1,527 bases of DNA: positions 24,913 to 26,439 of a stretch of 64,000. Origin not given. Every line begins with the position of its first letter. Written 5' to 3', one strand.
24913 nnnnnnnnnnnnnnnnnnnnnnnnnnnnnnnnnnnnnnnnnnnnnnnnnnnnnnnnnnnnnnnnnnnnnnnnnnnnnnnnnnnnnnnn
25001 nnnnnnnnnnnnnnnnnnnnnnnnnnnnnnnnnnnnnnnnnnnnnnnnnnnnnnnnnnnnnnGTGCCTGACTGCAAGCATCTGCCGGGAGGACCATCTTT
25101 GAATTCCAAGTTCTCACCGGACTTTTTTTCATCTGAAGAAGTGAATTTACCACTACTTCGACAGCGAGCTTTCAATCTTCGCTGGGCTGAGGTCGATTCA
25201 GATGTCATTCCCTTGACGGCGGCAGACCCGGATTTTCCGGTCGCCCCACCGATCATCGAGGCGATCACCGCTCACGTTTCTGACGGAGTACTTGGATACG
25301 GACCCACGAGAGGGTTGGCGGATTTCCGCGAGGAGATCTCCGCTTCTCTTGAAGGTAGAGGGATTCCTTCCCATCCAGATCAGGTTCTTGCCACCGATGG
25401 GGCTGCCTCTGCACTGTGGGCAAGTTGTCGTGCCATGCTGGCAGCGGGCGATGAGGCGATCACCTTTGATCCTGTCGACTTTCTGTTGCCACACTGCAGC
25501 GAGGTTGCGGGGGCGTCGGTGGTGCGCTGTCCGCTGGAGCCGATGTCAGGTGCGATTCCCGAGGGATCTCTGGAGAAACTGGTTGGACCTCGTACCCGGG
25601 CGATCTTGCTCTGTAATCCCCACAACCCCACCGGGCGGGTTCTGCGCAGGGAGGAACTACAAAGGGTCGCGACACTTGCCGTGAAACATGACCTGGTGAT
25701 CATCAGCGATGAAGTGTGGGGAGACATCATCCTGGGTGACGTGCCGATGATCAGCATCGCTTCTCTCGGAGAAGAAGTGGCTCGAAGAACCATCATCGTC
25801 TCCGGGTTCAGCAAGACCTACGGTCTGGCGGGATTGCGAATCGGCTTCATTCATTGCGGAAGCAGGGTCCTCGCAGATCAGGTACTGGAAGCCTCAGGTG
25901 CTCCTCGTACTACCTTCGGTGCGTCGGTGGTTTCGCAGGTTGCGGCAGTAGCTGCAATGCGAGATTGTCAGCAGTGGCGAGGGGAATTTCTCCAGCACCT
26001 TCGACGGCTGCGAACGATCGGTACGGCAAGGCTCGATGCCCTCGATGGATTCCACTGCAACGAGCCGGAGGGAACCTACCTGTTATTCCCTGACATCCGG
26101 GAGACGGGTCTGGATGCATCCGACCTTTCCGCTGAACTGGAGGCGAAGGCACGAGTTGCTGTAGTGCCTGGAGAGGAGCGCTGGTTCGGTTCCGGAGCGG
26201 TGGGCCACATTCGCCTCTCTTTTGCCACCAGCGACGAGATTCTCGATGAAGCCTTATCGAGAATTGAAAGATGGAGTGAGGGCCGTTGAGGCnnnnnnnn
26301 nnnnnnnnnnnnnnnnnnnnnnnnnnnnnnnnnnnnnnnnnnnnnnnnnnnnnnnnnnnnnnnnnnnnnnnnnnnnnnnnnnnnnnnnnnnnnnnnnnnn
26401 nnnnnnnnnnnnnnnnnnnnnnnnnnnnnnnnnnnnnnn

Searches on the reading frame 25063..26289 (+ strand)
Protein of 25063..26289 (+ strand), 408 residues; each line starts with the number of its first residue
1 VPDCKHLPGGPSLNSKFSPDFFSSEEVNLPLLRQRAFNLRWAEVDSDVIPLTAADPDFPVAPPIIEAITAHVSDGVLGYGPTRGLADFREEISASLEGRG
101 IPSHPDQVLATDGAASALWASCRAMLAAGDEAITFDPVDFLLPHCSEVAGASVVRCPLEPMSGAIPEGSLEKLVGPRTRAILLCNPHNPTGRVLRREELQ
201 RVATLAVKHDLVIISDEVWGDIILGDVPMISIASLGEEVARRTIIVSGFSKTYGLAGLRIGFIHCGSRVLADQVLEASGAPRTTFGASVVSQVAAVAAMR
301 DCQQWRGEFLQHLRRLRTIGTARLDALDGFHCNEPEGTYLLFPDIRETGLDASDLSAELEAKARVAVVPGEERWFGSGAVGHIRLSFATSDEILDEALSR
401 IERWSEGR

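Call 48: search_protein_families(library=pfam, proteins=[window:25063-26289:+], max_evalue=0.00001)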
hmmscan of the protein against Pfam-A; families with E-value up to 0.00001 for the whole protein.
window:25063-26289:+ (408 aa): 1 family
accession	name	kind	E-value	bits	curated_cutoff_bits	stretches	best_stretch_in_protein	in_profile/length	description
PF00155.27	Aminotran_1_2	-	5.1e-48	164.5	19.7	1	47-401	2-361/361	Aminotransferase class I and II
